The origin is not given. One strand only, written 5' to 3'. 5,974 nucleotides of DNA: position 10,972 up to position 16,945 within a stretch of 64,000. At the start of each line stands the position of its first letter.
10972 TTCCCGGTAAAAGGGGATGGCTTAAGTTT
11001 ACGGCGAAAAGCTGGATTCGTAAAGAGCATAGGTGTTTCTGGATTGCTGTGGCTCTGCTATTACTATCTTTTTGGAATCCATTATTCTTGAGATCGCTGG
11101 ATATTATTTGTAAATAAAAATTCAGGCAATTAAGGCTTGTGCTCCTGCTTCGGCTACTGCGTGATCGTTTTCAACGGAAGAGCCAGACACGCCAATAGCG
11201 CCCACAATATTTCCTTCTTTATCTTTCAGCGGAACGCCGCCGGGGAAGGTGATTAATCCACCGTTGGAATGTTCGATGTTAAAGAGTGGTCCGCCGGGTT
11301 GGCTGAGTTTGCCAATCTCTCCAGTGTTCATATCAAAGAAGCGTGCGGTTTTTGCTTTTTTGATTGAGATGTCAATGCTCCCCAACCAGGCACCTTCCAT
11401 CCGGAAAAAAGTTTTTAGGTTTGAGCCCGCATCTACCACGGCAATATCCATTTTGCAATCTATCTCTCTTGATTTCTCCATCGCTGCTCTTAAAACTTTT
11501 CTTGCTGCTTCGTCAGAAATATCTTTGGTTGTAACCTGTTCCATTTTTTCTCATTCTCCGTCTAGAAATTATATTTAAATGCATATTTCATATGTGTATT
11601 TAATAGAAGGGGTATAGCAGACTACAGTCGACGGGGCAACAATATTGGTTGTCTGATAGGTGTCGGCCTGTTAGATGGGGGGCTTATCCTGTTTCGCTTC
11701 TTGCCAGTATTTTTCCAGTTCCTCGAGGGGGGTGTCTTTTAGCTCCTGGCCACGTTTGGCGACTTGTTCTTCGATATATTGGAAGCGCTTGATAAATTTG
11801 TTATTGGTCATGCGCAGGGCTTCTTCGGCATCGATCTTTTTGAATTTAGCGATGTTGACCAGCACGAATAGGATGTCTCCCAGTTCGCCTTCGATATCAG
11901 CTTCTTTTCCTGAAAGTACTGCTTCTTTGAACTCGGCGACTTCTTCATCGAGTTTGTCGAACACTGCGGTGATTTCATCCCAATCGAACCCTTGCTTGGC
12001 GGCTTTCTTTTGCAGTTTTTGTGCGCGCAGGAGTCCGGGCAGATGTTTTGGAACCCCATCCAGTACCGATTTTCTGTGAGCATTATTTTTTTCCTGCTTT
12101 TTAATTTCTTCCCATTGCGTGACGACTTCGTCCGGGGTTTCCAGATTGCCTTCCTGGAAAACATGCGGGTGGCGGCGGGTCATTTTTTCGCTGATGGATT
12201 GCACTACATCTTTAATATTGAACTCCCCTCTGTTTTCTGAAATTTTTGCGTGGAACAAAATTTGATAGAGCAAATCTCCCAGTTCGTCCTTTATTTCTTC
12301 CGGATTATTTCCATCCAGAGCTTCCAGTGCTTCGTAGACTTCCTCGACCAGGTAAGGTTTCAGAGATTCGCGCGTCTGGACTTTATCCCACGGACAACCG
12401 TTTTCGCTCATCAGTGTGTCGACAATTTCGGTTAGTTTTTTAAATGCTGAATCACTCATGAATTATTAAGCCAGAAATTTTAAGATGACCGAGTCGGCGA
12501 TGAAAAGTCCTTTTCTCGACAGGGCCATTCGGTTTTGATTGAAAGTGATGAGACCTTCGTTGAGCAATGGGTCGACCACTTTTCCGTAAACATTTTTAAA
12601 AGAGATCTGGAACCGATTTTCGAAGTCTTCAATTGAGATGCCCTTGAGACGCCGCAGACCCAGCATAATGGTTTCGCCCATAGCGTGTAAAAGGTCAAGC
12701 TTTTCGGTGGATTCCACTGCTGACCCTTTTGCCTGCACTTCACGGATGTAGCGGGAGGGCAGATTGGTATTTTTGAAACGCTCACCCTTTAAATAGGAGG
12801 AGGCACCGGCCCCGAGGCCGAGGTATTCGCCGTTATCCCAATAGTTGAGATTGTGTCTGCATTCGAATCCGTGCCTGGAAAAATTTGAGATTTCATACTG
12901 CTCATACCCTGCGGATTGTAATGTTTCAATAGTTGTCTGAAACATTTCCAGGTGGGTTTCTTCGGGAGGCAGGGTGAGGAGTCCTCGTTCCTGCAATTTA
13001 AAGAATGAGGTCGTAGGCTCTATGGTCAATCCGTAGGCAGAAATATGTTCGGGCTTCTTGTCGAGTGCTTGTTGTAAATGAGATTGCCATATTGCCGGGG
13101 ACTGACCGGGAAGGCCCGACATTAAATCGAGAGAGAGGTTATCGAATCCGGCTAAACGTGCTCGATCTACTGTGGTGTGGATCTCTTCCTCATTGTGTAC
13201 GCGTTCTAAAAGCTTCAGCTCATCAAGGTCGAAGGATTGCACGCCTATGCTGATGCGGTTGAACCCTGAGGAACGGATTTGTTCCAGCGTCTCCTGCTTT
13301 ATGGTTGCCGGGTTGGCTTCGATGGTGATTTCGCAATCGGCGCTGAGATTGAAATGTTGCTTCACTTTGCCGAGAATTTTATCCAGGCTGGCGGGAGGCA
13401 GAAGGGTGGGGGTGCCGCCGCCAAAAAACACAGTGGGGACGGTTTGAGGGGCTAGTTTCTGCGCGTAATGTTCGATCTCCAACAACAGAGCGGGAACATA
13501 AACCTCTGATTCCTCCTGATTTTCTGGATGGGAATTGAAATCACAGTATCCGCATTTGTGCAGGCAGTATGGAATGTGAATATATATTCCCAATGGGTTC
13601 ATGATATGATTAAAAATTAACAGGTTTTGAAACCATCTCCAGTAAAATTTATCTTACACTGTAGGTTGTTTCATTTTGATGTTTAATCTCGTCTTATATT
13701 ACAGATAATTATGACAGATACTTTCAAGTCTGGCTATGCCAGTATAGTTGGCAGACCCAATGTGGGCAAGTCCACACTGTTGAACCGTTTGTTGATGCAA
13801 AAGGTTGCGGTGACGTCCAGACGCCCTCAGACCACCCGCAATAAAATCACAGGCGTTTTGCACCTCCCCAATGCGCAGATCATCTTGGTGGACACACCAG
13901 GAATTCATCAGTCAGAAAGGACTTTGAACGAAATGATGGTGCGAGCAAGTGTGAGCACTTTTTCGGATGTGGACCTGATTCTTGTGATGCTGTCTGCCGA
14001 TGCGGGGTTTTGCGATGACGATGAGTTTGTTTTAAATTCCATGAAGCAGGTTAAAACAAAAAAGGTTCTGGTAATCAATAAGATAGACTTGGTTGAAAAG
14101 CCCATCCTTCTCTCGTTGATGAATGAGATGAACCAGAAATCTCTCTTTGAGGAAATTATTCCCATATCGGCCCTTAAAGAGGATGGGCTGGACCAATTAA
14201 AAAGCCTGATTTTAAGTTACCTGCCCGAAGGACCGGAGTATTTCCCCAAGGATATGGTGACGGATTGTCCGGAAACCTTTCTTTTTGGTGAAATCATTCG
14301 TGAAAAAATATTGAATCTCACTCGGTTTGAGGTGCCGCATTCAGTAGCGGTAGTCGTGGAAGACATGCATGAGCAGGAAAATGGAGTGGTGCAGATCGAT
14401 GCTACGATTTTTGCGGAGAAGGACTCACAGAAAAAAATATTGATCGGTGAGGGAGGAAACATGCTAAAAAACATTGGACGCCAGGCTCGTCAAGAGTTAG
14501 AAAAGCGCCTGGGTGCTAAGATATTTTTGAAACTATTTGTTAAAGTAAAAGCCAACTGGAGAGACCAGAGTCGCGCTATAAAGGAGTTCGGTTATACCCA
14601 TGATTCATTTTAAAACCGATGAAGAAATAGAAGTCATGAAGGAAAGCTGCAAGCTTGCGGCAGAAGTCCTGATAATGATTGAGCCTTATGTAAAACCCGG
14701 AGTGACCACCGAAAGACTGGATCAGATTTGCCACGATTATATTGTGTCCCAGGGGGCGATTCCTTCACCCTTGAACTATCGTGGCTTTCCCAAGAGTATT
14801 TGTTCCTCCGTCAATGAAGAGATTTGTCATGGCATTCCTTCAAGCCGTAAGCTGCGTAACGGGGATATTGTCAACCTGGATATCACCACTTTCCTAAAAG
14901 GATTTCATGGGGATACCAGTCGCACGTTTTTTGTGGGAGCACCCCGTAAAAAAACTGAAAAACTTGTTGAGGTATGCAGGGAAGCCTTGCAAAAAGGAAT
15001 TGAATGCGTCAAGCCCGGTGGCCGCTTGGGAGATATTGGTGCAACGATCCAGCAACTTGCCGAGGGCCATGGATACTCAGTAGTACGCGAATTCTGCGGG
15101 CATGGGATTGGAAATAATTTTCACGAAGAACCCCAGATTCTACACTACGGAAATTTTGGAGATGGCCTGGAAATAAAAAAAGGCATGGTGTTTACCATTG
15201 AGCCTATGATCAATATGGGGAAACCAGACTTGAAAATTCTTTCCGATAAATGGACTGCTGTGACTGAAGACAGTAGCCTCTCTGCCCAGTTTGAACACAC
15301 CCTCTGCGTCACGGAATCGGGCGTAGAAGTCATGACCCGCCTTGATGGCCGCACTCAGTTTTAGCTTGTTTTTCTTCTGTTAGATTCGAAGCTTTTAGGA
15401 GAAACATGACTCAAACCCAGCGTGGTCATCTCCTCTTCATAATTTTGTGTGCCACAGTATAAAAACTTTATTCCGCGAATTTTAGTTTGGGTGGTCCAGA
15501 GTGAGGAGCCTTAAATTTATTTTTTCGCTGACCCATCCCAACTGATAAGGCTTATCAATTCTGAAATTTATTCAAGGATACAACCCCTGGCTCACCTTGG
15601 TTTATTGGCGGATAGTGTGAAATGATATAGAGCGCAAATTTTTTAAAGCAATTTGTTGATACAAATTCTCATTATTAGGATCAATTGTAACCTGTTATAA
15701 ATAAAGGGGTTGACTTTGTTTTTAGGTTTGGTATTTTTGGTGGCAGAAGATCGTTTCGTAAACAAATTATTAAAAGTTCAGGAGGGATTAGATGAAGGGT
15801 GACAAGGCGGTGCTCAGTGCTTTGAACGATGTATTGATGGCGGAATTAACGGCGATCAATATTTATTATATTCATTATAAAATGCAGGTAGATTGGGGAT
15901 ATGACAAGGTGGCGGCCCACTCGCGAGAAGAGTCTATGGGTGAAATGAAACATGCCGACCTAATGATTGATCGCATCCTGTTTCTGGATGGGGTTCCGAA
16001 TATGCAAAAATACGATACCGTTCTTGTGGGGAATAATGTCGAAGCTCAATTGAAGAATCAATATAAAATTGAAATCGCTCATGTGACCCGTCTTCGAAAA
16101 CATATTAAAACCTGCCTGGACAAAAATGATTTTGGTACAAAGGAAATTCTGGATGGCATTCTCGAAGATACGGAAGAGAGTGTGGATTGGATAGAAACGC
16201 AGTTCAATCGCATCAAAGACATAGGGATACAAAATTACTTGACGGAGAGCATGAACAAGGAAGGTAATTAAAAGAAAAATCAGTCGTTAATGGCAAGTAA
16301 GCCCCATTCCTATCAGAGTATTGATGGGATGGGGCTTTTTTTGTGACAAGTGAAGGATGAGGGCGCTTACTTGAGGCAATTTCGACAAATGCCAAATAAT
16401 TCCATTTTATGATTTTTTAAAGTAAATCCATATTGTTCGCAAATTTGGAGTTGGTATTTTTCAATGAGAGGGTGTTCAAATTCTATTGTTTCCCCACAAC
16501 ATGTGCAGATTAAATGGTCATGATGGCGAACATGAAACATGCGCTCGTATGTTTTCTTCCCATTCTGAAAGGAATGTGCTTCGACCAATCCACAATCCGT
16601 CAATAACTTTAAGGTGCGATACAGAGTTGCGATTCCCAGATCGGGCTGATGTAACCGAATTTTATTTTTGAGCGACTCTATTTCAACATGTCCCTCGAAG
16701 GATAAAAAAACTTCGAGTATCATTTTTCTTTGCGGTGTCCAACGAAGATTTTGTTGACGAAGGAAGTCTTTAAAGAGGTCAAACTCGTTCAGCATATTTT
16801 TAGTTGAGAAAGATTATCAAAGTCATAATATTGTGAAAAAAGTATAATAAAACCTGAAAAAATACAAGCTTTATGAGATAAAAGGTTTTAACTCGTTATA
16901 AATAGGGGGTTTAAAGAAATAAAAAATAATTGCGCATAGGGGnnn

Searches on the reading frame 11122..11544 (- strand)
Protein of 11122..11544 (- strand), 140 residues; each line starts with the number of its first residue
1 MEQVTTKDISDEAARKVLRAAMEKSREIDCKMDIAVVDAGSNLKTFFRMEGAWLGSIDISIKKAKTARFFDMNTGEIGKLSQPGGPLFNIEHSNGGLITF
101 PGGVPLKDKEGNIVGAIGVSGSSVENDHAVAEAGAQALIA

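Call 39: search_protein_families(library=pfam, proteins=[window:11122-11544:-], max_evalue=0.000001)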
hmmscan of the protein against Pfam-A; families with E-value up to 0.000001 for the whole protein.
window:11122-11544:- (140 aa): 1 family
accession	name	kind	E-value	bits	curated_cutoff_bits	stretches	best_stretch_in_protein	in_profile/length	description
PF03928.20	HbpS-like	-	1.8e-37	128.7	25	1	10-135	2-127/128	Haem degrading protein HbpS-like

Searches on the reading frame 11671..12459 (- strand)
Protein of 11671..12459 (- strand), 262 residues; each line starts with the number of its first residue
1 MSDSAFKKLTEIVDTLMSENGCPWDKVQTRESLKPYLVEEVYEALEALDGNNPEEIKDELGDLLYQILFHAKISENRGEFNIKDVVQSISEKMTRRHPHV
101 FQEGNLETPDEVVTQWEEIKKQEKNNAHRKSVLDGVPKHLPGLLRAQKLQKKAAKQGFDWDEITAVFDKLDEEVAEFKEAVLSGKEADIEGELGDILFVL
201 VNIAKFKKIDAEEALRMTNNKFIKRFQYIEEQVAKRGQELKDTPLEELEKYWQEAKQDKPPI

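Call 39: search_protein_families(library=pfam, proteins=[window:11671-12459:-], max_evalue=0.000001)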
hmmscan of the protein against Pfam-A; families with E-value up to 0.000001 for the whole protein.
window:11671-12459:- (262 aa): 2 families
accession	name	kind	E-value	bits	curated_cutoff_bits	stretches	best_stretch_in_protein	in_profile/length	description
PF03819.22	MazG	-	3.1e-41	139.9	22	2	28-101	1-74/74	MazG nucleotide pyrophosphohydrolase domain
PF01503.22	PRA-PH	-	1.2e-13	51.7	21.3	0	155-216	16-80/86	Phosphoribosyl-ATP pyrophosphohydrolase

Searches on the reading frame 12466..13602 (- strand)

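Call 39: search_protein_families(library=pfam, proteins=[window:12466-13602:-], max_evalue=0.000001)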
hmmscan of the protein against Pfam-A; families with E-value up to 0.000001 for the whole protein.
window:12466-13602:- (378 aa): 2 families
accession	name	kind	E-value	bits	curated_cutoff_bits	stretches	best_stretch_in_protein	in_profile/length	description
PF04055.27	Radical_SAM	-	3e-26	93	29.5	1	7-175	1-162/166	Radical SAM superfamily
PF06969.22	HemN_C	-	1.4e-15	57.5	24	1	302-367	1-66/67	HemN C-terminal domain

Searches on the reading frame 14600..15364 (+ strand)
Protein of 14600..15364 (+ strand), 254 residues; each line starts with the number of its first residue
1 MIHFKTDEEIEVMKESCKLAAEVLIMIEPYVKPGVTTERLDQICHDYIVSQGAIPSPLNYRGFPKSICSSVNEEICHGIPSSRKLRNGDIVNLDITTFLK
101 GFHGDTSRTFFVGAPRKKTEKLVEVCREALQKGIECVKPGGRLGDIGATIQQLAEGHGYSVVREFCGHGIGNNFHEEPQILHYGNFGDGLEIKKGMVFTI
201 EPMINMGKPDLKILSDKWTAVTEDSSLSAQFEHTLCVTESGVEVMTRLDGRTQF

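Call 39: search_protein_families(library=pfam, proteins=[window:14600-15364:+], max_evalue=0.000001)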
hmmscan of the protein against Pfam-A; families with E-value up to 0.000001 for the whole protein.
window:14600-15364:+ (254 aa): 1 family
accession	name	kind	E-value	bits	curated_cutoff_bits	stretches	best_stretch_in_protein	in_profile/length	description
PF00557.29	Peptidase_M24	-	7e-57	193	23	1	12-239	2-208/208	Metallopeptidase family M24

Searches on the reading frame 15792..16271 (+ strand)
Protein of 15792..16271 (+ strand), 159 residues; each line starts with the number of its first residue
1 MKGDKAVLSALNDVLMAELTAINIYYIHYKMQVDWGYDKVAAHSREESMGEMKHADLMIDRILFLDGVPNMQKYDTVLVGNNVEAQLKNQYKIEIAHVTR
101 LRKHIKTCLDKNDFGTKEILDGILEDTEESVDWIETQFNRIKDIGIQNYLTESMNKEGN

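Call 39: search_protein_families(library=pfam, proteins=[window:15792-16271:+], max_evalue=0.000001)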
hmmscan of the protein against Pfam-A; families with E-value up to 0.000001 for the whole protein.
window:15792-16271:+ (159 aa): 1 family
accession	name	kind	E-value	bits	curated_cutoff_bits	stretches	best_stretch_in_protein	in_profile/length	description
PF00210.30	Ferritin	-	2.7e-28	99.1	24.5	1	9-143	2-141/142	Ferritin-like domain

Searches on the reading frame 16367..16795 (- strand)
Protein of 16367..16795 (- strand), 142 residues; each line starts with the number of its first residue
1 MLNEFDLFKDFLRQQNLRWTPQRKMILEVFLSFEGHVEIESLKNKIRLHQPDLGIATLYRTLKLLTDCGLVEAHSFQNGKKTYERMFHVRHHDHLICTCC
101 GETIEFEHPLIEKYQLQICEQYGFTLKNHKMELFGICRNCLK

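Call 39: search_protein_families(library=pfam, proteins=[window:16367-16795:-], max_evalue=0.000001)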
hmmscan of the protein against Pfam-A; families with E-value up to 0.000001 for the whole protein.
window:16367-16795:- (142 aa): 1 family
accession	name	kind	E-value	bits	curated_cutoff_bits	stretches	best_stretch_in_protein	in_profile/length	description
PF01475.25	FUR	-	5.5e-35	120.6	23.1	1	15-133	2-120/121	Ferric uptake regulator family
